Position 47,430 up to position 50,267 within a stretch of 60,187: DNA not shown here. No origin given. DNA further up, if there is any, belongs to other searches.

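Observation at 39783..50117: TetR-headed, translationally coupled seven-gene operon joining an AcxABC-type ketone carboxylase to a radical SAM enzyme, an unknown protein and an orphan fused E1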

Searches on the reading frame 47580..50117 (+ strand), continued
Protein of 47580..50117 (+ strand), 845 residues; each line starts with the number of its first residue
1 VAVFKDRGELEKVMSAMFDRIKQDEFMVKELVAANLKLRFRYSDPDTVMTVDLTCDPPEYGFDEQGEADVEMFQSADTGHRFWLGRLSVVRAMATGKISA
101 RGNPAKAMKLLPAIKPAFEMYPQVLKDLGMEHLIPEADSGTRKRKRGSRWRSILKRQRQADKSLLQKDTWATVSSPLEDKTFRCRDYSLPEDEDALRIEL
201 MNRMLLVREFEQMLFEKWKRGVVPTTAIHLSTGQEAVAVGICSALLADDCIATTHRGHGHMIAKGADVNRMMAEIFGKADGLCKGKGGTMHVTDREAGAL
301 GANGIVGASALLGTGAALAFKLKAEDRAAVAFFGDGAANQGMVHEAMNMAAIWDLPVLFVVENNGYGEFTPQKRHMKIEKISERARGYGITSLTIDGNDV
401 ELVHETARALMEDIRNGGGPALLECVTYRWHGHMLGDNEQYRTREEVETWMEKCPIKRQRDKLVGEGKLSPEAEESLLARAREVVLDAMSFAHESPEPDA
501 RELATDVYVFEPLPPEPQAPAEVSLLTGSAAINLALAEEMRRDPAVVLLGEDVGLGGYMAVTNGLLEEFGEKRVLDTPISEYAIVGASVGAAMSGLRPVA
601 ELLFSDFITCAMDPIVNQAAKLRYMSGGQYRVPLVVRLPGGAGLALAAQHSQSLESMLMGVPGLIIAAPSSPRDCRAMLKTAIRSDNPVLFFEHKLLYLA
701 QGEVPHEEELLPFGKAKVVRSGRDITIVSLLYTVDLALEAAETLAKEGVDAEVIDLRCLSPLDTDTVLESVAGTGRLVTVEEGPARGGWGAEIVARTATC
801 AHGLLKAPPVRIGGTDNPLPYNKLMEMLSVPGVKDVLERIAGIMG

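Call 42: find_encoding_contigs(protein=P0113, flank=8000, max_places=1)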
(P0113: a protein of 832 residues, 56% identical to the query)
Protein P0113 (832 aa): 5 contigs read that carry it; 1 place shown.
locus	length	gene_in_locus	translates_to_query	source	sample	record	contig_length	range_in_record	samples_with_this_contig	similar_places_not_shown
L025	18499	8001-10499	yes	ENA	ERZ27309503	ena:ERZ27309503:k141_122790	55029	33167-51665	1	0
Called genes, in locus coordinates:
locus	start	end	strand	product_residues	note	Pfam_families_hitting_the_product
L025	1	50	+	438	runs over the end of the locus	-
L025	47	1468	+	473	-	PF00128:Alpha-amylase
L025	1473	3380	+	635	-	PF02310:B12-binding, PF04055:Radical_SAM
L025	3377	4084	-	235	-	PF02798:GST_N, PF13417:GST_N_3, PF22441:CLIC-like_N, PF13409:GST_N_2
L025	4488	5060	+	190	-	PF08240:ADH_N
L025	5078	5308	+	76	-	PF12833:HTH_18, PF00165:HTH_AraC (weak)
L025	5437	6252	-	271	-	PF00106:adh_short, PF08659:KR, PF01370:Epimerase (faint), PF13561:adh_short_C2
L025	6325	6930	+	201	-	PF00440:TetR_N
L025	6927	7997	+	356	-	PF04055:Radical_SAM, PF13186:SPASM (weak)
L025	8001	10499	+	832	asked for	PF02036:SCP2 (weak), PF00676:E1_dh, PF02775:TPP_enzyme_C (faint), PF02779:Transket_pyr, PF02780:Transketolase_C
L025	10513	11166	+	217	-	PF27271:AF_1327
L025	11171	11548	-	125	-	-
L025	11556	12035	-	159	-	PF00210:Ferritin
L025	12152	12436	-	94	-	-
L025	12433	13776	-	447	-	PF00069:Pkinase, PF01636:APH (faint), PF07714:PK_Tyr_Ser-Thr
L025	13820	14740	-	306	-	-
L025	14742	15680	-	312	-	PF05050:Methyltransf_21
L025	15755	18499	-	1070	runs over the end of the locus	PF01839:FG-GAP (faint), PF13517:FG-GAP_3 (weak), PF07705:CARDB (weak)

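Call 43: find_encoding_contigs(protein=P0118, flank=8000, max_places=1)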
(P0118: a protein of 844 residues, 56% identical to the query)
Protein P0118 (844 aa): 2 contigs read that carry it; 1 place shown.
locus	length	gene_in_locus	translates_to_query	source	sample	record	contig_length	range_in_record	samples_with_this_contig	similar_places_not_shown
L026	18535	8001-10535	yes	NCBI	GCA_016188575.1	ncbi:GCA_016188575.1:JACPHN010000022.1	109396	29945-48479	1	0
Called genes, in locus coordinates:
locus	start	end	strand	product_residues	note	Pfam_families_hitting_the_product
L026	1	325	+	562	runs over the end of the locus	PF13625:Helicase_C_3, PF04851:ResIII, PF16203:ERCC3_RAD25_C, PF00271:Helicase_C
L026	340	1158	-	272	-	PF00106:adh_short, PF08659:KR, PF13561:adh_short_C2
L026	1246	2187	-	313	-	-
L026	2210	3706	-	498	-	-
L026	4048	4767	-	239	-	PF00149:Metallophos, PF12850:Metallophos_2, PF14582:Metallophos_3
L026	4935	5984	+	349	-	PF03706:LPG_synthase_TM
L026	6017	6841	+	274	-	PF13489:Methyltransf_23, PF01209:Ubie_methyltran, PF06325:PrmA, PF13649:Methyltransf_25, PF13847:Methyltransf_31, PF08241:Methyltransf_11, PF08242:Methyltransf_12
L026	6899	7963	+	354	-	PF04055:Radical_SAM, PF13186:SPASM (weak)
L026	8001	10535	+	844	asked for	PF00676:E1_dh, PF13292:DXP_synthase_N (weak), PF02779:Transket_pyr, PF02780:Transketolase_C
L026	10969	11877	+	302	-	PF00701:DHDPS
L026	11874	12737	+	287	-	PF01113:DapB_N, PF05173:DapB_C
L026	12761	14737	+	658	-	PF22745:Nlig-Ia, PF01653:DNA_ligase_aden, PF03120:OB_DNA_ligase, PF03119:DNA_ligase_ZBD, PF14520:HHH_5 (weak), PF12826:HHH_2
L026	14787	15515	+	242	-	PF00378:ECH_1, PF16113:ECH_2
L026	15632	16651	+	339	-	-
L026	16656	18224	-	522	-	PF13191:AAA_16 (weak), PF13401:AAA_22 (weak), PF14516:AAA_35 (faint)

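Call 44: find_encoding_contigs(protein=P0172, flank=8000, max_places=1)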
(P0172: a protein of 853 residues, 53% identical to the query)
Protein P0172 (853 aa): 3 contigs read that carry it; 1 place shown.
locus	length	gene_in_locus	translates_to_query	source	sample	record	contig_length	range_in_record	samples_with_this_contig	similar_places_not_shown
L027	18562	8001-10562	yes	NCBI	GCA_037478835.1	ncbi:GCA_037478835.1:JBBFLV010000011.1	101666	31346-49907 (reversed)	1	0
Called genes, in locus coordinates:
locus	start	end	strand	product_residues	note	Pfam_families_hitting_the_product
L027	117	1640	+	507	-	PF00221:Lyase_aromatic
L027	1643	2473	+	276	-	PF00590:TP_methylase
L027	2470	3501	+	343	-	PF26549:Tricorn_N (faint), PF07676:PD40 (faint)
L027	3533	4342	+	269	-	PF01973:MptE-like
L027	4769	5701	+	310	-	PF00561:Abhydrolase_1, PF12697:Abhydrolase_6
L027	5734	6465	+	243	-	PF01476:LysM (faint)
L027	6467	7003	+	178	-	PF00293:NUDIX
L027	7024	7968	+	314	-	PF01073:3Beta_HSD, PF01370:Epimerase, PF07993:NAD_binding_4 (faint), PF16363:GDP_Man_Dehyd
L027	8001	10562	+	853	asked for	PF00676:E1_dh, PF02775:TPP_enzyme_C (faint), PF02779:Transket_pyr, PF02780:Transketolase_C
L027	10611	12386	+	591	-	PF07719:TPR_2 (faint), PF12895:ANAPC3 (faint), PF00515:TPR_1 (weak), PF14559:TPR_19 (weak), PF25062:ARM_TT21_N (weak), PF13432:TPR_16 (weak), PF14559:TPR_19, PF13432:TPR_16 (weak), +11 more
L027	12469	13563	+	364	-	PF00154:RecA_N, PF06745:ATPase (weak), PF08423:Rad51, PF27531:MT3502_N (weak), PF21096:RecA_C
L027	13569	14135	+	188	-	PF16158:N_BRCA1_IG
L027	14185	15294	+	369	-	PF02073:Peptidase_M29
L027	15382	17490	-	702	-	PF11897:DUF3417, PF00343:Phosphorylase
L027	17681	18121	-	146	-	PF04969:CS (weak), PF00011:HSP20, PF17886:ArsA_HSP20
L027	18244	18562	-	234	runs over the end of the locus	PF13085:Fer2_3, PF13237:Fer4_10, PF13183:Fer4_8, PF13534:Fer4_17 (weak)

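Call 45: search_protein_families(library=ncbifam, proteins=[L008:5260-6024:+, L008:12577-13881:+, L007:12670-13851:-], max_evalue=0.00001)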
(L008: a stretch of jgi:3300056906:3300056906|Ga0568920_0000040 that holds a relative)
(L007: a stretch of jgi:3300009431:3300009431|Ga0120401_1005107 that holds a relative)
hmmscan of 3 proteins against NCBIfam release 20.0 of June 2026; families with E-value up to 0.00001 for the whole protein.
L008:5260-6024:+ (254 aa): 1 family
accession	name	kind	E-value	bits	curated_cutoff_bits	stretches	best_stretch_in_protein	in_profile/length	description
NF002614.0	PRK02265.1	subfamily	4.4e-22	78.7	150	1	24-233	30-241/246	acetoacetate decarboxylase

L008:12577-13881:+ (434 aa): 0 families

L007:12670-13851:- (393 aa): 38 families (the best 25 are shown)
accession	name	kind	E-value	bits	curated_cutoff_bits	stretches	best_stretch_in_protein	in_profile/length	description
NF006510.0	PRK08947.1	equivalog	4.1e-116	388.1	519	1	1-389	1-385/387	acetyl-CoA C-acyltransferase FadA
TIGR01930.1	AcCoA-C-Actrans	subfamily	3.1e-114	381.9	240.55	1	6-388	1-384/385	acetyl-CoA C-acyltransferase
TIGR02445.1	fadA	equivalog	1.9e-106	356.3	591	1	4-388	2-382/385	acetyl-CoA C-acyltransferase FadA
NF005033.0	PRK06445.1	equivalog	4.9e-93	312.4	511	1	1-387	2-391/395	acetyl-CoA C-acetyltransferase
NF006551.0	PRK09050.1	subfamily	6.4e-93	312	605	2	147-385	162-395/401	3-oxoadipyl-CoA thiolase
TIGR02430.1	pcaF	equivalog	1.9e-88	297.2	597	1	3-385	2-394/400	3-oxoadipyl-CoA thiolase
NF005805.0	PRK07661.1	equivalog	9.8e-84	281.5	633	1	1-387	1-387/391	acetyl-CoA C-acetyltransferase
NF004853.0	PRK06205.1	subfamily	6.5e-82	275.7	551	1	1-390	1-402/404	acetyl-CoA C-acetyltransferase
NF006553.0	PRK09052.1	equivalog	1.6e-80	271.1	567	1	2-389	6-397/399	acetyl-CoA C-acyltransferase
NF006552.0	PRK09051.1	subfamily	3.5e-78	263.6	565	1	2-388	4-392/395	beta-ketothiolase BktB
NF005865.0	PRK07801.1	equivalog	4e-77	260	591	1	1-387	1-378/382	acetyl-CoA C-acetyltransferase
NF005077.0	PRK06504.1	subfamily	4.8e-77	259.7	590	1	1-387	1-386/390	acetyl-CoA C-acetyltransferase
NF006001.0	PRK08131.1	equivalog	3.7e-76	256.6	622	1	2-390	2-399/401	3-oxoadipyl-CoA thiolase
NF005890.0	PRK07851.1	equivalog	2.4e-75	254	580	2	145-385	170-399/406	acetyl-CoA C-acetyltransferase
NF042999.1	bketothiol_BktB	equivalog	6.1e-75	252.9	725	1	2-390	3-393/394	beta-ketothiolase BktB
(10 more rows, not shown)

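Call 46: find_related_loci(query=window:47580-50117:+, collection=metagenome_contigs, flank=10000)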
Query window:47580-50117:+ (845 aa) in metagenome_contigs; peptide patterns used: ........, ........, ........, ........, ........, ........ (x = any residue, [..] = any of these).
176 stretches matched a pattern; 157 encode a relative of the query (tblastn E <= 1e-3); the best 80 are kept; 80 distinct loci.
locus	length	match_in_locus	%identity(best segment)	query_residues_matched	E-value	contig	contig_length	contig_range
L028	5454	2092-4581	64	1-831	0e+0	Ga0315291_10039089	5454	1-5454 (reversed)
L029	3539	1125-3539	64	1-806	0e+0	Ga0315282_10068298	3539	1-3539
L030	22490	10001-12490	64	1-831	0e+0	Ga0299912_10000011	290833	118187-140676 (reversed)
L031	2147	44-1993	47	185-840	0e+0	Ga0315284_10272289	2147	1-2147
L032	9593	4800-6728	47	196-844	0e+0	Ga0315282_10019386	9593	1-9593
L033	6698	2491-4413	47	198-840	0e+0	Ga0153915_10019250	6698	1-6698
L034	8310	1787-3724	48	194-837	0e+0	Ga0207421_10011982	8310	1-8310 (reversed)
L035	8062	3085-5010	47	198-837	0e+0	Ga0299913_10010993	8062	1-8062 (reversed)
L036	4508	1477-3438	46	198-845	0e+0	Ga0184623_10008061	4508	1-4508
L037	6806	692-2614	46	198-844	0e+0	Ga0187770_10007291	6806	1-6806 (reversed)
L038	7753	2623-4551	46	200-845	3e-179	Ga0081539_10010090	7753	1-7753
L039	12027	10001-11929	46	200-845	4e-177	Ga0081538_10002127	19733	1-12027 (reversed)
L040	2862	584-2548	46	194-845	0e+0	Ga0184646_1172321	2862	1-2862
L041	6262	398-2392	45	200-845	1e-178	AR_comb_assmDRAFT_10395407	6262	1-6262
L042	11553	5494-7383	45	197-831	3e-176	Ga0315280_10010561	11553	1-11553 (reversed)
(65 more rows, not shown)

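Call 55: search_protein_families(library=pfam, proteins=[L006:4709-6817:-], max_evalue=0.0001)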
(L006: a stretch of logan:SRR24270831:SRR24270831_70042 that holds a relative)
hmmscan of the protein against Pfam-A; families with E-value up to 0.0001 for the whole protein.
L006:4709-6817:- (702 aa): 2 families
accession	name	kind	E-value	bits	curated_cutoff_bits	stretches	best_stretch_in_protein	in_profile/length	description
PF00723.27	Glyco_hydro_15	-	6.3e-05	22.5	22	0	365-557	17-219/427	Glycosyl hydrolases family 15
PF22422.2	MGH1-like_GH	-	6.7e-05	23.1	27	0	460-502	70-113/356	Mannosylglycerate hydrolase MGH1-like glycoside hydrolase domain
